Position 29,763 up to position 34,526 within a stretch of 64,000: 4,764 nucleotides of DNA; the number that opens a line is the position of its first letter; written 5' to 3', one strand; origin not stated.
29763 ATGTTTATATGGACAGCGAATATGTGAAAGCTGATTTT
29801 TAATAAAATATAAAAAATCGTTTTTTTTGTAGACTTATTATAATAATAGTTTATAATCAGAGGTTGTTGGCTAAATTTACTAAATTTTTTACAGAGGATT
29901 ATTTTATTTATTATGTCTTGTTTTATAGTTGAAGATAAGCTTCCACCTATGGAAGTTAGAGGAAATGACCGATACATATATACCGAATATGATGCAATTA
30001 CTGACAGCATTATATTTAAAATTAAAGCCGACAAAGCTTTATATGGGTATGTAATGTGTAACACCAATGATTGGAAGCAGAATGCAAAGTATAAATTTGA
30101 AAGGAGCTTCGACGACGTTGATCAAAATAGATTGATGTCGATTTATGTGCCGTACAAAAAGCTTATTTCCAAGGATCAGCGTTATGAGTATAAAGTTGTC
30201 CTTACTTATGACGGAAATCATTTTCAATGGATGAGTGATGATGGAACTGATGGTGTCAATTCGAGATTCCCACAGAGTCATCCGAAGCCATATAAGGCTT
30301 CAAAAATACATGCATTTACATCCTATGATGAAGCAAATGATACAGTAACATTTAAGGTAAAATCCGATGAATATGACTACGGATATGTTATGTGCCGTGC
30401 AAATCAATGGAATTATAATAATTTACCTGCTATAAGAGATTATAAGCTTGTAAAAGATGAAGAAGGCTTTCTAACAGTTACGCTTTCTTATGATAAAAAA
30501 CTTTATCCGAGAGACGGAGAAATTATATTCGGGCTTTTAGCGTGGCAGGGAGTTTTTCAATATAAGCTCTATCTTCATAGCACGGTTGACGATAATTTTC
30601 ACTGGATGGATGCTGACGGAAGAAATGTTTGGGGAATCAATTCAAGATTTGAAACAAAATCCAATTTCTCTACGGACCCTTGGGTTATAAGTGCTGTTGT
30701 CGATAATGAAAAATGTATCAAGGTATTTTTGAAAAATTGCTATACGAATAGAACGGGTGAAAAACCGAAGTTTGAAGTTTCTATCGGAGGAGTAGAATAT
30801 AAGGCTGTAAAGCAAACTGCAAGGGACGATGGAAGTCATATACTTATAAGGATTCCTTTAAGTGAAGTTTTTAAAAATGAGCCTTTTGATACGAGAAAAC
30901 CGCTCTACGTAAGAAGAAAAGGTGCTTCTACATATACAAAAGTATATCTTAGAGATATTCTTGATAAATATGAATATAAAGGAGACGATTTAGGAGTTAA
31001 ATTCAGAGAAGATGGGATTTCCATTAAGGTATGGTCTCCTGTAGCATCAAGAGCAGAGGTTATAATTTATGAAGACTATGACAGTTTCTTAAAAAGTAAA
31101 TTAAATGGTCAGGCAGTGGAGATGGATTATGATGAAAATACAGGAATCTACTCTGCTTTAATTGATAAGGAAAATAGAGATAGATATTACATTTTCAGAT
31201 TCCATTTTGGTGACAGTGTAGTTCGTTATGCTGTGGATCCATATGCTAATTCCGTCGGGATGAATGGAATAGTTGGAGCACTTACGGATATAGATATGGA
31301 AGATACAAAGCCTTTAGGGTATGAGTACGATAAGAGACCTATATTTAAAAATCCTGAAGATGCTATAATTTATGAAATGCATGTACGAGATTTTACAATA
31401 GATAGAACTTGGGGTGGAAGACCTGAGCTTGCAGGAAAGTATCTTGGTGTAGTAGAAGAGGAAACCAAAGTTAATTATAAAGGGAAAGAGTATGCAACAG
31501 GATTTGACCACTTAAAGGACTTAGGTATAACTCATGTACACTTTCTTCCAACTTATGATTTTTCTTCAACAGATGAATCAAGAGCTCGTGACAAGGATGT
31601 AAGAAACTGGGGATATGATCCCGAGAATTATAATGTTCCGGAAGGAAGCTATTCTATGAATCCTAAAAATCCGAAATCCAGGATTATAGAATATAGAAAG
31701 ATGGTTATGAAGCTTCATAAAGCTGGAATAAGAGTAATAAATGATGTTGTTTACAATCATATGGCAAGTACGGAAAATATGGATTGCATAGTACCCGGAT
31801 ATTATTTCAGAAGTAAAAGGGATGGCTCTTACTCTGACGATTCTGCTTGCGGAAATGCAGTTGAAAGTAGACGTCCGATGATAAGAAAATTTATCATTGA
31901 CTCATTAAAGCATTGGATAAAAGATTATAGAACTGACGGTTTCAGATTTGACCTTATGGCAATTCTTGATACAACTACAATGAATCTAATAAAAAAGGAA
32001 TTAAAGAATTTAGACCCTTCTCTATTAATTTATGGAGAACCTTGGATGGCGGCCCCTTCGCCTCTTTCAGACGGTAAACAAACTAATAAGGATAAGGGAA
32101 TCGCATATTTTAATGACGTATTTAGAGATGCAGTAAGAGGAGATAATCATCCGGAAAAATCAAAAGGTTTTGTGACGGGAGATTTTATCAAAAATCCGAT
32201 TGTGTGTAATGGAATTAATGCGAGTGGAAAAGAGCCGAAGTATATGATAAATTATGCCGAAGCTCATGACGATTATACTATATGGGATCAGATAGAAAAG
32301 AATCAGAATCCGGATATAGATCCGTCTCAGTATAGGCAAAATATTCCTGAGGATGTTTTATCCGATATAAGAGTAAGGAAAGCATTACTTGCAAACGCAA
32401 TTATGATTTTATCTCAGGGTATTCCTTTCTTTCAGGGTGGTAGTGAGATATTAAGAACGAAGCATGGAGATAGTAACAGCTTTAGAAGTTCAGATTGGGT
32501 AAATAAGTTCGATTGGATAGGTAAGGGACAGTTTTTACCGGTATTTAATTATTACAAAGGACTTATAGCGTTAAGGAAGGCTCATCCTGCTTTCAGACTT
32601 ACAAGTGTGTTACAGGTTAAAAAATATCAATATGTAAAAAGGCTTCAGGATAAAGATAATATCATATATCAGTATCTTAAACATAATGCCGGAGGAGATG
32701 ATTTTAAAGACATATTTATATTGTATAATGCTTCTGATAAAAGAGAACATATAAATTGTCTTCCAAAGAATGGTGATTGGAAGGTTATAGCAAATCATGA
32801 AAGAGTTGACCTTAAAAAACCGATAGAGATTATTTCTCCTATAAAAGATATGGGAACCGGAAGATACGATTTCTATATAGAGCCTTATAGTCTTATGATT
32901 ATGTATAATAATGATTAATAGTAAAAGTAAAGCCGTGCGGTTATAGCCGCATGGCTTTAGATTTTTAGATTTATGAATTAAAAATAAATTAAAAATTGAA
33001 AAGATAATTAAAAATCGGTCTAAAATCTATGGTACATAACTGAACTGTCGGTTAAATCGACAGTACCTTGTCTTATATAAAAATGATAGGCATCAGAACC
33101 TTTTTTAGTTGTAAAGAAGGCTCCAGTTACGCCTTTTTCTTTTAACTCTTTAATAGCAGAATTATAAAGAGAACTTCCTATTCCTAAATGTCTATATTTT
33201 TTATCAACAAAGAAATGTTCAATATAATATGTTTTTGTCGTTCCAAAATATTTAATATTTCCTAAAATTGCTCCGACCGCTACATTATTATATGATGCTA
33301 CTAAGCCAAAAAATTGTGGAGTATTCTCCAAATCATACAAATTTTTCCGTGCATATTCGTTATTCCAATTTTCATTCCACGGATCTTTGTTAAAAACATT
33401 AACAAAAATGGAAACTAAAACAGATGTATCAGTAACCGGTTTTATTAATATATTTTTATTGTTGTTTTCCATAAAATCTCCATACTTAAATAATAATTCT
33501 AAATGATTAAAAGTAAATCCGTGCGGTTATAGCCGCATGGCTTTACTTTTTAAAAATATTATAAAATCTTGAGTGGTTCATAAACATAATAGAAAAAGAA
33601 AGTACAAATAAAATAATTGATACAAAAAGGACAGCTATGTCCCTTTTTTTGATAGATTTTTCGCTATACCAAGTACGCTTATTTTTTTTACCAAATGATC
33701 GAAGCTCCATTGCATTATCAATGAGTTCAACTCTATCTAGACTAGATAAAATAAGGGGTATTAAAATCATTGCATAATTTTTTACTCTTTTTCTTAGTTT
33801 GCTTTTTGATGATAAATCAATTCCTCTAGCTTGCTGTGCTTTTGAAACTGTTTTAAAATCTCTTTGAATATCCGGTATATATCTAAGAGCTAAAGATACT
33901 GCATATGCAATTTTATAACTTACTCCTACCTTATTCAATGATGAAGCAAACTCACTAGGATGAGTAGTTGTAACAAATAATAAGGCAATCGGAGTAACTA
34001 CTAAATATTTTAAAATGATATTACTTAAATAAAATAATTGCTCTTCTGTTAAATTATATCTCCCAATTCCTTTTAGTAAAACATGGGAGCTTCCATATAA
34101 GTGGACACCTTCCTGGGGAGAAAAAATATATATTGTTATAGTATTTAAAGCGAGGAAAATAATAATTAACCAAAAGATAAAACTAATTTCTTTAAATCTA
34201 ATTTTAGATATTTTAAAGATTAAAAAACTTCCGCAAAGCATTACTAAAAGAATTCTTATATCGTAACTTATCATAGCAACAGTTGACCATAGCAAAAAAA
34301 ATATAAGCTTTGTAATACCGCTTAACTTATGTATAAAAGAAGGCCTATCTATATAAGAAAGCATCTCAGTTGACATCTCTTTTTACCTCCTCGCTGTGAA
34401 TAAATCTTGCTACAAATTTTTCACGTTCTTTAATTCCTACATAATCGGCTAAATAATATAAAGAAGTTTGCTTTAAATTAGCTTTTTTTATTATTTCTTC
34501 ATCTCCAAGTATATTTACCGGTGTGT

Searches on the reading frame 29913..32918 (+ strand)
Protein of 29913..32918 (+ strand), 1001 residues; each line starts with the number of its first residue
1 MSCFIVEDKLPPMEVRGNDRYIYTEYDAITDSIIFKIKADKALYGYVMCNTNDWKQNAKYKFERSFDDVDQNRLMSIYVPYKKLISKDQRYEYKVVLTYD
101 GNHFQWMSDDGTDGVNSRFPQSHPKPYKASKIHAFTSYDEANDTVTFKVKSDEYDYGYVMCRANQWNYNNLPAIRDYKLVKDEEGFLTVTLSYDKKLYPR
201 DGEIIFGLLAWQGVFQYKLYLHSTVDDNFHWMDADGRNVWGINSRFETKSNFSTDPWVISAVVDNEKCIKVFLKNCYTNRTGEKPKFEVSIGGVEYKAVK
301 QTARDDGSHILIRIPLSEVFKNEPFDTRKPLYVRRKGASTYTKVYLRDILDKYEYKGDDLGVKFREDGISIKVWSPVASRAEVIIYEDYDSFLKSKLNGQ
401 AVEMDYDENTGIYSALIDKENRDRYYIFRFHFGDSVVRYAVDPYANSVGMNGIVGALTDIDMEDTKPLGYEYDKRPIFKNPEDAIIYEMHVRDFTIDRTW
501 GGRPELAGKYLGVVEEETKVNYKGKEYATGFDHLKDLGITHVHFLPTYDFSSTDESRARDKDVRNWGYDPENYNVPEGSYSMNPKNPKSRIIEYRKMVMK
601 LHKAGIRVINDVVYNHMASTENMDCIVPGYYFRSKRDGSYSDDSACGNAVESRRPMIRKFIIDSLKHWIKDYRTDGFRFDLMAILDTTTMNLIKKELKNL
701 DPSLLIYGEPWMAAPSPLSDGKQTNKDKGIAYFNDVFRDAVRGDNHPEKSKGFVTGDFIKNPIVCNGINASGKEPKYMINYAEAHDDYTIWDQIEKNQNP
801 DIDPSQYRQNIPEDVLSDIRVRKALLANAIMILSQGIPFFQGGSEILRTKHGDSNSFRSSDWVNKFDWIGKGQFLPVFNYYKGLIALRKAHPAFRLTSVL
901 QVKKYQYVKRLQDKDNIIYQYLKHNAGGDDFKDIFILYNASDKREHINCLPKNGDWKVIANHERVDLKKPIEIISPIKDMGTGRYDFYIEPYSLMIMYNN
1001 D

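Call 59: search_protein_families(library=pfam, proteins=[L048:243-1268:+], max_evalue=0.001)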
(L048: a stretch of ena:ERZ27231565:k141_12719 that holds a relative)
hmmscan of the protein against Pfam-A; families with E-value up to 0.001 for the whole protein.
L048:243-1268:+ (341 aa): 0 families

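Call 69: search_protein_families(library=pfam, proteins=[L047:7941-8588:+, L047:11344-12531:-, L037:2959-3360:+, L043:11916-14879:+], max_evalue=0.01)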
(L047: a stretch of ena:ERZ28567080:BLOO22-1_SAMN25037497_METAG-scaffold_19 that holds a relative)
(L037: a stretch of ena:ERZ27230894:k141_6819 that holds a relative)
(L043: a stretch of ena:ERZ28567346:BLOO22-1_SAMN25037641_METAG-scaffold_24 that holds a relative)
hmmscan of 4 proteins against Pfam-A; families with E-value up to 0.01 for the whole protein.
L047:7941-8588:+ (215 aa): 0 families

L047:11344-12531:- (395 aa): 1 family
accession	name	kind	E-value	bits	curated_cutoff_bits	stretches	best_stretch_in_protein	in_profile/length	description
PF11706.13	zf-CGNR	-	0.00013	22.1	24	1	353-393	3-44/44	CGNR zinc finger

L037:2959-3360:+ (133 aa): 6 families
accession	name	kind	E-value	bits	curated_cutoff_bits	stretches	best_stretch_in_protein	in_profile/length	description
PF00196.25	GerE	-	1.6e-05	24.8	23.5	1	7-39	8-40/57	Bacterial regulatory proteins, luxR family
PF13936.12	HTH_38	-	0.0013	18.9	27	1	3-33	7-37/44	Helix-turn-helix domain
PF13384.12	HTH_23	-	0.0014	18.8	24.6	1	3-33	4-34/50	Homeodomain-like domain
PF08281.18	Sigma70_r4_2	-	0.0016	18.5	25.7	1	7-35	16-45/54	Sigma-70, region 4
PF02796.21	HTH_7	-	0.0034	17.9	23.8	1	6-33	9-38/45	Helix-turn-helix domain of resolvase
PF15978.11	TnsD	-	0.006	16.1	32.4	0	7-73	189-239/355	Tn7-like transposition protein D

L043:11916-14879:+ (987 aa): 5 families
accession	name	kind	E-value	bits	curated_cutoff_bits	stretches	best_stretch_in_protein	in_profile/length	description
PF12799.13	LRR_4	-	2.7e-15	56.5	27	3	383-423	1-41/44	Leucine Rich repeats (2 copies)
PF18889.6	Beta_helix_3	-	1.8e-13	50.7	27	3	170-191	1-19/20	Beta helix repeat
PF07523.18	Big_3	-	4.2e-08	33.8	21.2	1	627-662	2-36/68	Bacterial Ig-like domain (group 3)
PF24807.1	WD40_CDC20-Fz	-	0.0017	18.2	200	0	467-570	40-140/292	CDC20/Fizzy WD40 domain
PF23952.1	LRR_EndoS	-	0.0049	17.5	27.9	0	334-454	1-109/116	Endo-beta-N-acetylglucosaminidase EndoS LRR domain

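Call 70: search_protein_families(library=phrogs, proteins=[L037:3353-3529:+, L037:2959-3360:+, L037:5330-6904:+, L037:3574-5337:+], max_evalue=0.001)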
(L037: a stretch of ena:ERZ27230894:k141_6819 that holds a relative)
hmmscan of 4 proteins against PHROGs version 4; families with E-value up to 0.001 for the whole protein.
L037:3353-3529:+ (58 aa): 1 family
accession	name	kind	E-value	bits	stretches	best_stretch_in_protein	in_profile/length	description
phrog_2996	-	unknown function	5.3e-12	46.7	1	6-52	7-53/54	-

L037:2959-3360:+ (133 aa): 7 families
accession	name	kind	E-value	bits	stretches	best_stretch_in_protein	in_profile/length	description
phrog_2308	-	unknown function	1.3e-42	146.2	1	1-132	1-137/138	-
phrog_1271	-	DNA, RNA and nucleotide metabolism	1.8e-08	35.2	1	40-125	171-243/361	HNH endonuclease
phrog_3855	-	DNA, RNA and nucleotide metabolism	9.4e-05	23.8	1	5-36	68-99/115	HTH DNA binding protein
phrog_20494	-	unknown function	0.00014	23.2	1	51-88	6-41/115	-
phrog_125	-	DNA, RNA and nucleotide metabolism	0.00021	21.9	1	7-88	170-248/254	DNA invertase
phrog_9366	-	integration and excision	0.00022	22.3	1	5-41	70-106/109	transposase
phrog_4151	-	DNA, RNA and nucleotide metabolism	0.00035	21.4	1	4-66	8-71/154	DNA binding protein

L037:5330-6904:+ (525 aa): 4 families
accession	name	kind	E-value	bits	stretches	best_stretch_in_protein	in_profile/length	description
phrog_95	-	integration and excision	1.4e-149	500.7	1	4-518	73-576/651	integrase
phrog_125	-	DNA, RNA and nucleotide metabolism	5.5e-53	181.1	1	11-308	9-251/254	DNA invertase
phrog_18012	-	unknown function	1.6e-21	77.7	1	423-522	2-102/104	-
phrog_6620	-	integration and excision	2e-07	31.8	1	22-132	51-155/201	transposase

L037:3574-5337:+ (588 aa): 4 families
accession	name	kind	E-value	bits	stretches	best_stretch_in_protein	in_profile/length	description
phrog_95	-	integration and excision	1.1e-125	421.7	2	1-394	72-450/651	integrase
phrog_125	-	DNA, RNA and nucleotide metabolism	8e-44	151.1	1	2-296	2-251/254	DNA invertase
phrog_7701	-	DNA, RNA and nucleotide metabolism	1.4e-08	36.1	1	176-245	6-66/137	DNA invertase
phrog_6620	-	integration and excision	0.0001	22.9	1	15-145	53-176/201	transposase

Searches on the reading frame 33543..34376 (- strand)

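Call 11: search_protein_families(library=pfam, proteins=[window:33543-34376:-], max_evalue=0.01)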
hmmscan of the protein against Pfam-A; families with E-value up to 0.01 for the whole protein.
window:33543-34376:- (277 aa): 1 family
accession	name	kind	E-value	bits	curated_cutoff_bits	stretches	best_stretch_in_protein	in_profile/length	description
PF02361.21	CbiQ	-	5.2e-30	105.1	25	1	13-232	3-212/216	Cobalt transport protein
